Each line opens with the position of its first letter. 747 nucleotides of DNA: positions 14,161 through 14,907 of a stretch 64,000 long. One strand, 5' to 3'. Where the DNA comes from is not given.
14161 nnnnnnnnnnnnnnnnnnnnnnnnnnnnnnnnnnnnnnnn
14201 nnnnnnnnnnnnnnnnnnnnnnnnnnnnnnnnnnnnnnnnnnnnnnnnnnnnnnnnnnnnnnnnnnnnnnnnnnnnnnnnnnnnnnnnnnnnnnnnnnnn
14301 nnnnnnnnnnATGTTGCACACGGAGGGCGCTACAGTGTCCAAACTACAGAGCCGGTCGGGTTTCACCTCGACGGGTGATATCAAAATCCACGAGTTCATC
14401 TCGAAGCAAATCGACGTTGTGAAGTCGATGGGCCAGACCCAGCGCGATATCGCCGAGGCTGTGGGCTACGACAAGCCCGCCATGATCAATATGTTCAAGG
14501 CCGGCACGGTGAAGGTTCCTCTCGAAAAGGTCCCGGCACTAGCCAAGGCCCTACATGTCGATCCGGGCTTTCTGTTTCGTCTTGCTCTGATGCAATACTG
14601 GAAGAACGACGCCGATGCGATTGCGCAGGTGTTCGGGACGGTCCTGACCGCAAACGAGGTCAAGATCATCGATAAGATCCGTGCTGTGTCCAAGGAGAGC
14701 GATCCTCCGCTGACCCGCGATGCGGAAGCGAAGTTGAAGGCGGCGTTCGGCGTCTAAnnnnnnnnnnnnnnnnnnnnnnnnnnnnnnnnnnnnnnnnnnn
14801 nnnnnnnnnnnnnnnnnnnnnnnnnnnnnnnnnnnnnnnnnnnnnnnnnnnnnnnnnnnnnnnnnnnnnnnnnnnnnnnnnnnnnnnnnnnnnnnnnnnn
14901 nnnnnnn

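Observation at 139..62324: Genome-wide promoter family with a built-in perfect palindromic operator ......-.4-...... (about 14 strong and 6-8 degenerate copies)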

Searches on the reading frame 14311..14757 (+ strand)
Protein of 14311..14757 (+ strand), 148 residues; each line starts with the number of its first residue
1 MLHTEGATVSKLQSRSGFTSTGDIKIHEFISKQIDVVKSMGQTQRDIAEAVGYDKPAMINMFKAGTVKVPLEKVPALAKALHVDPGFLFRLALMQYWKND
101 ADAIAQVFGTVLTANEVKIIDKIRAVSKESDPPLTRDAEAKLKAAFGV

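Call 13: search_protein_families(library=pfam, proteins=[window:14311-14757:+], max_evalue=0.01)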
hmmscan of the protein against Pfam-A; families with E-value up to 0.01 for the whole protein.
window:14311-14757:+ (148 aa): 2 families
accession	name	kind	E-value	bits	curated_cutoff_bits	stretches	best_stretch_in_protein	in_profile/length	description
PF01381.28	HTH_3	-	0.0059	17.1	23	0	41-88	9-55/55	Helix-turn-helix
PF13560.12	HTH_31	-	0.0075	17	27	0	41-85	14-58/64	Helix-turn-helix domain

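Call 45: find_related_loci(query=window:14311-14757:+, collection=viral_contigs, flank=10000)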
Query window:14311-14757:+ (148 aa) in viral_contigs; peptide patterns used: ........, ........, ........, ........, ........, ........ (x = any residue, [..] = any of these).
56 stretches matched a pattern, but none encodes a relative of the query by tblastn (E <= 1e-3).

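Call 47: find_related_loci(query=A1, collection=viral_contigs, flank=10000)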
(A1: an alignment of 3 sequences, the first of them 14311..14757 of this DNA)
Query A1 (148 aa) in viral_contigs; peptide patterns used: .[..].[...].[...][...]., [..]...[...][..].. (x = any residue, [..] = any of these).
104 stretches matched a pattern; 15 encode a relative of the query (tblastn E <= 1e-3); 15 distinct loci.
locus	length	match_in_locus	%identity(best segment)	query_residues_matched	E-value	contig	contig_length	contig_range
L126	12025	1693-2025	59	22-132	5e-42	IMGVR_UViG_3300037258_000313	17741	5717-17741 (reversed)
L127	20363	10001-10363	55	25-146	1e-40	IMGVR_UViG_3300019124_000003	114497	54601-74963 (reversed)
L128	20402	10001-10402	49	8-142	2e-34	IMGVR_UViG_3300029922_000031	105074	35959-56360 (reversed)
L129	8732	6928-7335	45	3-139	2e-33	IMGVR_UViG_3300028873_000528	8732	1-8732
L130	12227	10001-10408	45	3-139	2e-33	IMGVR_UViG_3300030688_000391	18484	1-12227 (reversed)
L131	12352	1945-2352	45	3-139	2e-33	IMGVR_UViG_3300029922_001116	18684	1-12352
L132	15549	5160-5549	46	3-132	4e-32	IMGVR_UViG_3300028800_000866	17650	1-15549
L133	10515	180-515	45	25-135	1e-31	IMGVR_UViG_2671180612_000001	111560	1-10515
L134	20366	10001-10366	44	12-135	1e-30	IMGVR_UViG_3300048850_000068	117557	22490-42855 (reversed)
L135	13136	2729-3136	40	5-147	4e-26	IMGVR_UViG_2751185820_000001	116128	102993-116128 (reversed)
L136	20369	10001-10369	40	22-147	5e-25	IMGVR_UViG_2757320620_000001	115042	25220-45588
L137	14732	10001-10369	39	22-147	1e-24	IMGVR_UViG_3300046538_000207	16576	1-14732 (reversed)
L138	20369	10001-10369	39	22-147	1e-24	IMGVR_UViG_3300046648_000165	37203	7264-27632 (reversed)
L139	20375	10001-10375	39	25-147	7e-26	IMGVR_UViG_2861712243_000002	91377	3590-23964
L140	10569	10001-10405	35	11-147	9e-23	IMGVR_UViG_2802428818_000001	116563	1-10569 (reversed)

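Call 59: search_dna_similar(query=window:14311-14757:+, collection=plasmids, mode=protein, max_rows=25, max_evalue=0.001)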
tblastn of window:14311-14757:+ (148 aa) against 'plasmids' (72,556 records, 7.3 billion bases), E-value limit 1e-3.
Records with a match: 108; places in all: 108; records where one place covers at least 80% of the query: 15.
Best place of each record, by identity: <60% 108.
By first word of the organism name: Klebsiella 77; Aeromonas 4; Cronobacter 4; Moellerella 3; Cereibacter 2; Ruegeria 2; Methylobacterium 2; Cupriavidus 2; Thauera 2; Sinorhizobium 1; and 9 more.
By predicted mobility (MOB-suite, as given by PLSDB): non-mobilizable 102; conjugative 5; mobilizable 1.
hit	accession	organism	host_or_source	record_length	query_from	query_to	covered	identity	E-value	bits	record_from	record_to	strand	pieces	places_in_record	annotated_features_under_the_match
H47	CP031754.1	Cereibacter sphaeroides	cell culture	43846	25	147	83%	44.4%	4e-24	103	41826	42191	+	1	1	XRE family transcriptional regulator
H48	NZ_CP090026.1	Cereibacter azotoformans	cell culture,Aquaculture sediment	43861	25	147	83%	44.4%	4e-24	103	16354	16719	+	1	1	helix-turn-helix transcriptional regulator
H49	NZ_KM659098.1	Sinorhizobium sp. LM21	Lubin copper mine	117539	1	146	99%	36.9%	1e-15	80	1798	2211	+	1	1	helix-turn-helix transcriptional regulator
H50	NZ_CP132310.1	Shinella zoogloeoides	Homo sapiens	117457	4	137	91%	39.0%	1e-18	88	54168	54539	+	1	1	helix-turn-helix transcriptional regulator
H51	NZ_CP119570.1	Pararhizobium qamdonense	cell culture,soil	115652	6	135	88%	38.5%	9e-21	94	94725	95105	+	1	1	helix-turn-helix transcriptional regulator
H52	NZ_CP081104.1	Ruegeria conchae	-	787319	23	147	84%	39.7%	3e-18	87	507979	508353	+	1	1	helix-turn-helix transcriptional regulator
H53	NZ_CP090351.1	Methylobacterium oryzae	single cell,soil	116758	29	132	70%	46.2%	3e-19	90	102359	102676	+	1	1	helix-turn-helix transcriptional regulator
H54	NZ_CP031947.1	Ruegeria sp. AD91A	-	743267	22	147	85%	37.8%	3e-16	81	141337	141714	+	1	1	helix-turn-helix transcriptional regulator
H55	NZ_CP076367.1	Gemmobacter fulvus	cell culture,Anabaena culture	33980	42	147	72%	43.9%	4e-18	86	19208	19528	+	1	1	helix-turn-helix transcriptional regulator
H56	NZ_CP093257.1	Moellerella wisconsensis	whole organism,Food: Red deer meat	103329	26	144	80%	37.2%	9e-10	62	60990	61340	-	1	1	helix-turn-helix transcriptional regulator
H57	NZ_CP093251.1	Moellerella wisconsensis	whole organism,Food: Red deer meat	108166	26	144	80%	37.2%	9e-10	62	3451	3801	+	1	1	helix-turn-helix transcriptional regulator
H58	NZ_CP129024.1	Moellerella wisconsensis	Sheep,Feces of diarrheic fleece sheep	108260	26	144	80%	37.2%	9e-10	62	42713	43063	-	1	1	helix-turn-helix transcriptional regulator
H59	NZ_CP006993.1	Methylobacterium sp. AMS5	-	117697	23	144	82%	35.8%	2e-15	79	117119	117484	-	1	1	XRE family transcriptional regulator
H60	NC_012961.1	Photorhabdus asymbiotica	-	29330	25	139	78%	37.5%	4e-9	61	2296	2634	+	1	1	hypothetical protein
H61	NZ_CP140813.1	Rhizobium beringeri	Trifolium pratense,whole organism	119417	42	146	71%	39.6%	2e-14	76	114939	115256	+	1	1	helix-turn-helix transcriptional regulator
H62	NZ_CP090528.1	Cupriavidus metallidurans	cell sulture,soil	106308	24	124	68%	39.2%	6e-11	66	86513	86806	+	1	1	helix-turn-helix transcriptional regulator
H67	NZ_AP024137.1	Aeromonas caviae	-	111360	12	142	89%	27.5%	1e-4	48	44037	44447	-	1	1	helix-turn-helix transcriptional regulator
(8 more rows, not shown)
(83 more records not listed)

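Call 60: get_annotated_region(hit=H62, flank=20000)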
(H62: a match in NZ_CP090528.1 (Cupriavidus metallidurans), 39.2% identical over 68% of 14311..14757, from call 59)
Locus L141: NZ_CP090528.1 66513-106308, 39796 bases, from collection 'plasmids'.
description: Cupriavidus metallidurans strain ZM16 plasmid unnamed, complete sequence
organism: Cupriavidus metallidurans (NCBI taxid 119219)
taxonomy: Bacteria; Pseudomonadota; Betaproteobacteria; Burkholderiales; Burkholderiaceae; Cupriavidus; Cupriavidus metallidurans
host: -; source: cell sulture,soil; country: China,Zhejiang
typing (MOB-suite, as given by PLSDB): non-mobilizable
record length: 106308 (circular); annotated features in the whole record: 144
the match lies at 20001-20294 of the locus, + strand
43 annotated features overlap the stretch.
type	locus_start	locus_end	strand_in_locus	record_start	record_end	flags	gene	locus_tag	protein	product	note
CDS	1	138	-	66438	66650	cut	-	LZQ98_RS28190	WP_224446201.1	hypothetical protein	-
CDS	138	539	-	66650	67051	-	-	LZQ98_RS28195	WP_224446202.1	hypothetical protein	-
CDS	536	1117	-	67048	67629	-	-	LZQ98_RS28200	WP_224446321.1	hypothetical protein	-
CDS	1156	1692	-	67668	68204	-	-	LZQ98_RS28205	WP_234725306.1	hypothetical protein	-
CDS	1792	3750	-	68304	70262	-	-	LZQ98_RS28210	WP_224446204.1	SMC family ATPase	-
CDS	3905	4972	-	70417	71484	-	-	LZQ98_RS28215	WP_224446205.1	metallophosphoesterase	-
CDS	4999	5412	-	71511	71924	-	-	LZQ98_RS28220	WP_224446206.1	cell wall hydrolase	-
CDS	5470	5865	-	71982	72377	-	-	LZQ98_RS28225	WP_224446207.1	hypothetical protein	-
CDS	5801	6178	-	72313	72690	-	-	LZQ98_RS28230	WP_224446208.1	hypothetical protein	-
CDS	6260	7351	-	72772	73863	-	-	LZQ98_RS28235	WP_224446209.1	DNA recombination/repair protein RecA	-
CDS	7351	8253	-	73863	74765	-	-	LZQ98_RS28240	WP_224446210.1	5'-3' exonuclease H3TH domain-containing protein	-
CDS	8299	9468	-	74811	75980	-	-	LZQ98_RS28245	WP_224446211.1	hypothetical protein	-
CDS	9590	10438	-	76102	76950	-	-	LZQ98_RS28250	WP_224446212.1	hypothetical protein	-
CDS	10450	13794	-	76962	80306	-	dnaE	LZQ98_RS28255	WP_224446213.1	DNA polymerase III subunit alpha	GO:0006260 - DNA replication [Evidence IEA]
CDS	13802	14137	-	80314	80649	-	-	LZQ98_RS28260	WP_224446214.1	hypothetical protein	-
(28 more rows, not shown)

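Call 62: get_annotated_region(hit=H67, flank=20000)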
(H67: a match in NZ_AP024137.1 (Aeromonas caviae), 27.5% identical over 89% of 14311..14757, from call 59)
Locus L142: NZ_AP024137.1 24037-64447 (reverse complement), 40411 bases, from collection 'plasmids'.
description: Aeromonas caviae strain KAM329 plasmid pKAM329_1, complete sequence
organism: Aeromonas caviae (NCBI taxid 648)
taxonomy: Bacteria; Pseudomonadota; Gammaproteobacteria; Aeromonadales; Aeromonadaceae; Aeromonas; Aeromonas caviae
host: -; source: -; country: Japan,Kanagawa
typing (MOB-suite, as given by PLSDB): non-mobilizable
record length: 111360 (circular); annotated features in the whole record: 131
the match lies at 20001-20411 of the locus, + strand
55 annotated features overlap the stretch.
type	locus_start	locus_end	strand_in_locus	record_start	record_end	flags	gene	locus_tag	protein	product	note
CDS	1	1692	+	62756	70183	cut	-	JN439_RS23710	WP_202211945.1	phage tail protein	-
CDS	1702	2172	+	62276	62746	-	-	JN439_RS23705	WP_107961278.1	hypothetical protein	-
CDS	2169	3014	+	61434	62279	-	-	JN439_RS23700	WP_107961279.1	glycosyltransferase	-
CDS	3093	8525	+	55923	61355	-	-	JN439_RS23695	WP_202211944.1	tail fiber domain-containing protein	-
CDS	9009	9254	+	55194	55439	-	-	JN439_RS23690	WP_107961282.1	hypothetical protein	-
CDS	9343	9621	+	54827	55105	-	-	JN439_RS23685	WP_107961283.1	hypothetical protein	-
CDS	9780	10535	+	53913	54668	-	-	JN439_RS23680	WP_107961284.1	hypothetical protein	-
CDS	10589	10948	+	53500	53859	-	-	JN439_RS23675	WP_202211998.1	hypothetical protein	-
CDS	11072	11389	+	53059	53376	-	-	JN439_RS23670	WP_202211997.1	RNA chaperone Hfq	GO:0006355 - regulation of DNA-templated transcription [Evidence IEA]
CDS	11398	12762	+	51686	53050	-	-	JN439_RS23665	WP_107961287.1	DnaB-like helicase C-terminal domain-containing protein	GO:0006260 - DNA replication [Evidence IEA]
CDS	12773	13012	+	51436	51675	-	-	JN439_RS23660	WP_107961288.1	hypothetical protein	-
CDS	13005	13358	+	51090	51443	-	-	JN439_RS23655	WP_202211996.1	hypothetical protein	-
CDS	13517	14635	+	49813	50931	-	-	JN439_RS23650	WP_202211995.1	toprim domain-containing protein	-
CDS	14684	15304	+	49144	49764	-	-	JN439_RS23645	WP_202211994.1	hypothetical protein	-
CDS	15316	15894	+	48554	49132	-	-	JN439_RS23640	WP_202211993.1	hypothetical protein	-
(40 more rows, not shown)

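Call 64: get_annotated_region(hit=H56, flank=12000)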
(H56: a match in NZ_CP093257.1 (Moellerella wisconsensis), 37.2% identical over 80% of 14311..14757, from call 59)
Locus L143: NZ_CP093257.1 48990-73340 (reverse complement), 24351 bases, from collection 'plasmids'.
description: Moellerella wisconsensis strain W1 plasmid pW1-b, complete sequence
organism: Moellerella wisconsensis (NCBI taxid 158849)
taxonomy: Bacteria; Pseudomonadota; Gammaproteobacteria; Enterobacterales; Morganellaceae; Moellerella; Moellerella wisconsensis
host: -; source: whole organism,Food: Red deer meat; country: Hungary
typing (MOB-suite, as given by PLSDB): non-mobilizable
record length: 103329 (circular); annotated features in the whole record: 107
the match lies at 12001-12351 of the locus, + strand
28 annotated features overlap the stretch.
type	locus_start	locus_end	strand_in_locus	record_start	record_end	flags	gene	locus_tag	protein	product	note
CDS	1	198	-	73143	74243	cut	-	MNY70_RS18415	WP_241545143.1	hypothetical protein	-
CDS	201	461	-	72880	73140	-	-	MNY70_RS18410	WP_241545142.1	hypothetical protein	-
CDS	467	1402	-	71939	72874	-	-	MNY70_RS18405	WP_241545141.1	5'-3' exonuclease H3TH domain-containing protein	-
CDS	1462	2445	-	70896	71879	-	-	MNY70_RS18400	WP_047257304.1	hypothetical protein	-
CDS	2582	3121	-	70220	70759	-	-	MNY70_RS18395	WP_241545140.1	hypothetical protein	-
CDS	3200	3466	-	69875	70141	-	-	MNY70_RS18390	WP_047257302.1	hypothetical protein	-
CDS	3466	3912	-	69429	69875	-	-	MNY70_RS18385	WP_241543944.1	hypothetical protein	-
CDS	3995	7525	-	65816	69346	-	dnaE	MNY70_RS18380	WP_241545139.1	DNA polymerase III subunit alpha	GO:0006260 - DNA replication [Evidence IEA]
CDS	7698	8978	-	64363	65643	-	-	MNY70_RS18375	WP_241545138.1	AAA family ATPase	-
CDS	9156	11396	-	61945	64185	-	-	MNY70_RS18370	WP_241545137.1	hypothetical protein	-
CDS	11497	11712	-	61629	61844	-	-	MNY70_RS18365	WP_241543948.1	hypothetical protein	-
CDS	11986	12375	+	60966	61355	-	-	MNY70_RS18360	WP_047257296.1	helix-turn-helix transcriptional regulator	-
CDS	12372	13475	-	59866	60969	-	-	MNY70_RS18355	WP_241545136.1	tyrosine-type recombinase/integrase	GO:0015074 - DNA integration [Evidence IEA]; GO:0006310 - DNA recombination [Evidence IEA]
CDS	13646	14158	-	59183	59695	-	-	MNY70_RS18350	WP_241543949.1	hypothetical protein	-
CDS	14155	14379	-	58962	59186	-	-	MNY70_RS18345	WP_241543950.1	hypothetical protein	-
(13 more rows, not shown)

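Call 75: search_solved_structures(query=A3, max_evalue=1, show_alignments=1)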
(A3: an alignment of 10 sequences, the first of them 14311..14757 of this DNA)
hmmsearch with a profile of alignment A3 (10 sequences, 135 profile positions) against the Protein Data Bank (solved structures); distinct sequences matched with E-value up to 1: 11.
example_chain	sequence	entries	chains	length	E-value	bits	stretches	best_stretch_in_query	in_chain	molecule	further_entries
8bny_A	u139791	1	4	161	0.00055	23.1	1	24-78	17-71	Immunity repressor protein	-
1sq8_A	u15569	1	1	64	0.097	15.9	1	30-76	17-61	dh434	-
7bca_A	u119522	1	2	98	0.098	15.8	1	23-51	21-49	KORA domain-containing protein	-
7bbq_A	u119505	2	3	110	0.1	15.8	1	23-51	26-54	KORA domain-containing protein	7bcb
2b5a_A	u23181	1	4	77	0.12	15.5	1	20-78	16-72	C.BclI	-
6xrw_B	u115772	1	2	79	0.23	14.7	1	62-110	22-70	Ribbon-helix-helix protein, CopG family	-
3bs3_A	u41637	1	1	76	0.4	13.9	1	25-76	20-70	Putative DNA-binding protein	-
1u9p_A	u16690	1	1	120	0.48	13.6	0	105-134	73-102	pArc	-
9sf2_A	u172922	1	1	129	0.56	13.4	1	26-77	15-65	Transcriptional regulator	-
3vk0_A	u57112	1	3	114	0.69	13.1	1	24-76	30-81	Transcriptional regulator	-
2kpj_A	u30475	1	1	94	0.87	12.8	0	18-74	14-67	SOS-response transcriptional repressor, LexA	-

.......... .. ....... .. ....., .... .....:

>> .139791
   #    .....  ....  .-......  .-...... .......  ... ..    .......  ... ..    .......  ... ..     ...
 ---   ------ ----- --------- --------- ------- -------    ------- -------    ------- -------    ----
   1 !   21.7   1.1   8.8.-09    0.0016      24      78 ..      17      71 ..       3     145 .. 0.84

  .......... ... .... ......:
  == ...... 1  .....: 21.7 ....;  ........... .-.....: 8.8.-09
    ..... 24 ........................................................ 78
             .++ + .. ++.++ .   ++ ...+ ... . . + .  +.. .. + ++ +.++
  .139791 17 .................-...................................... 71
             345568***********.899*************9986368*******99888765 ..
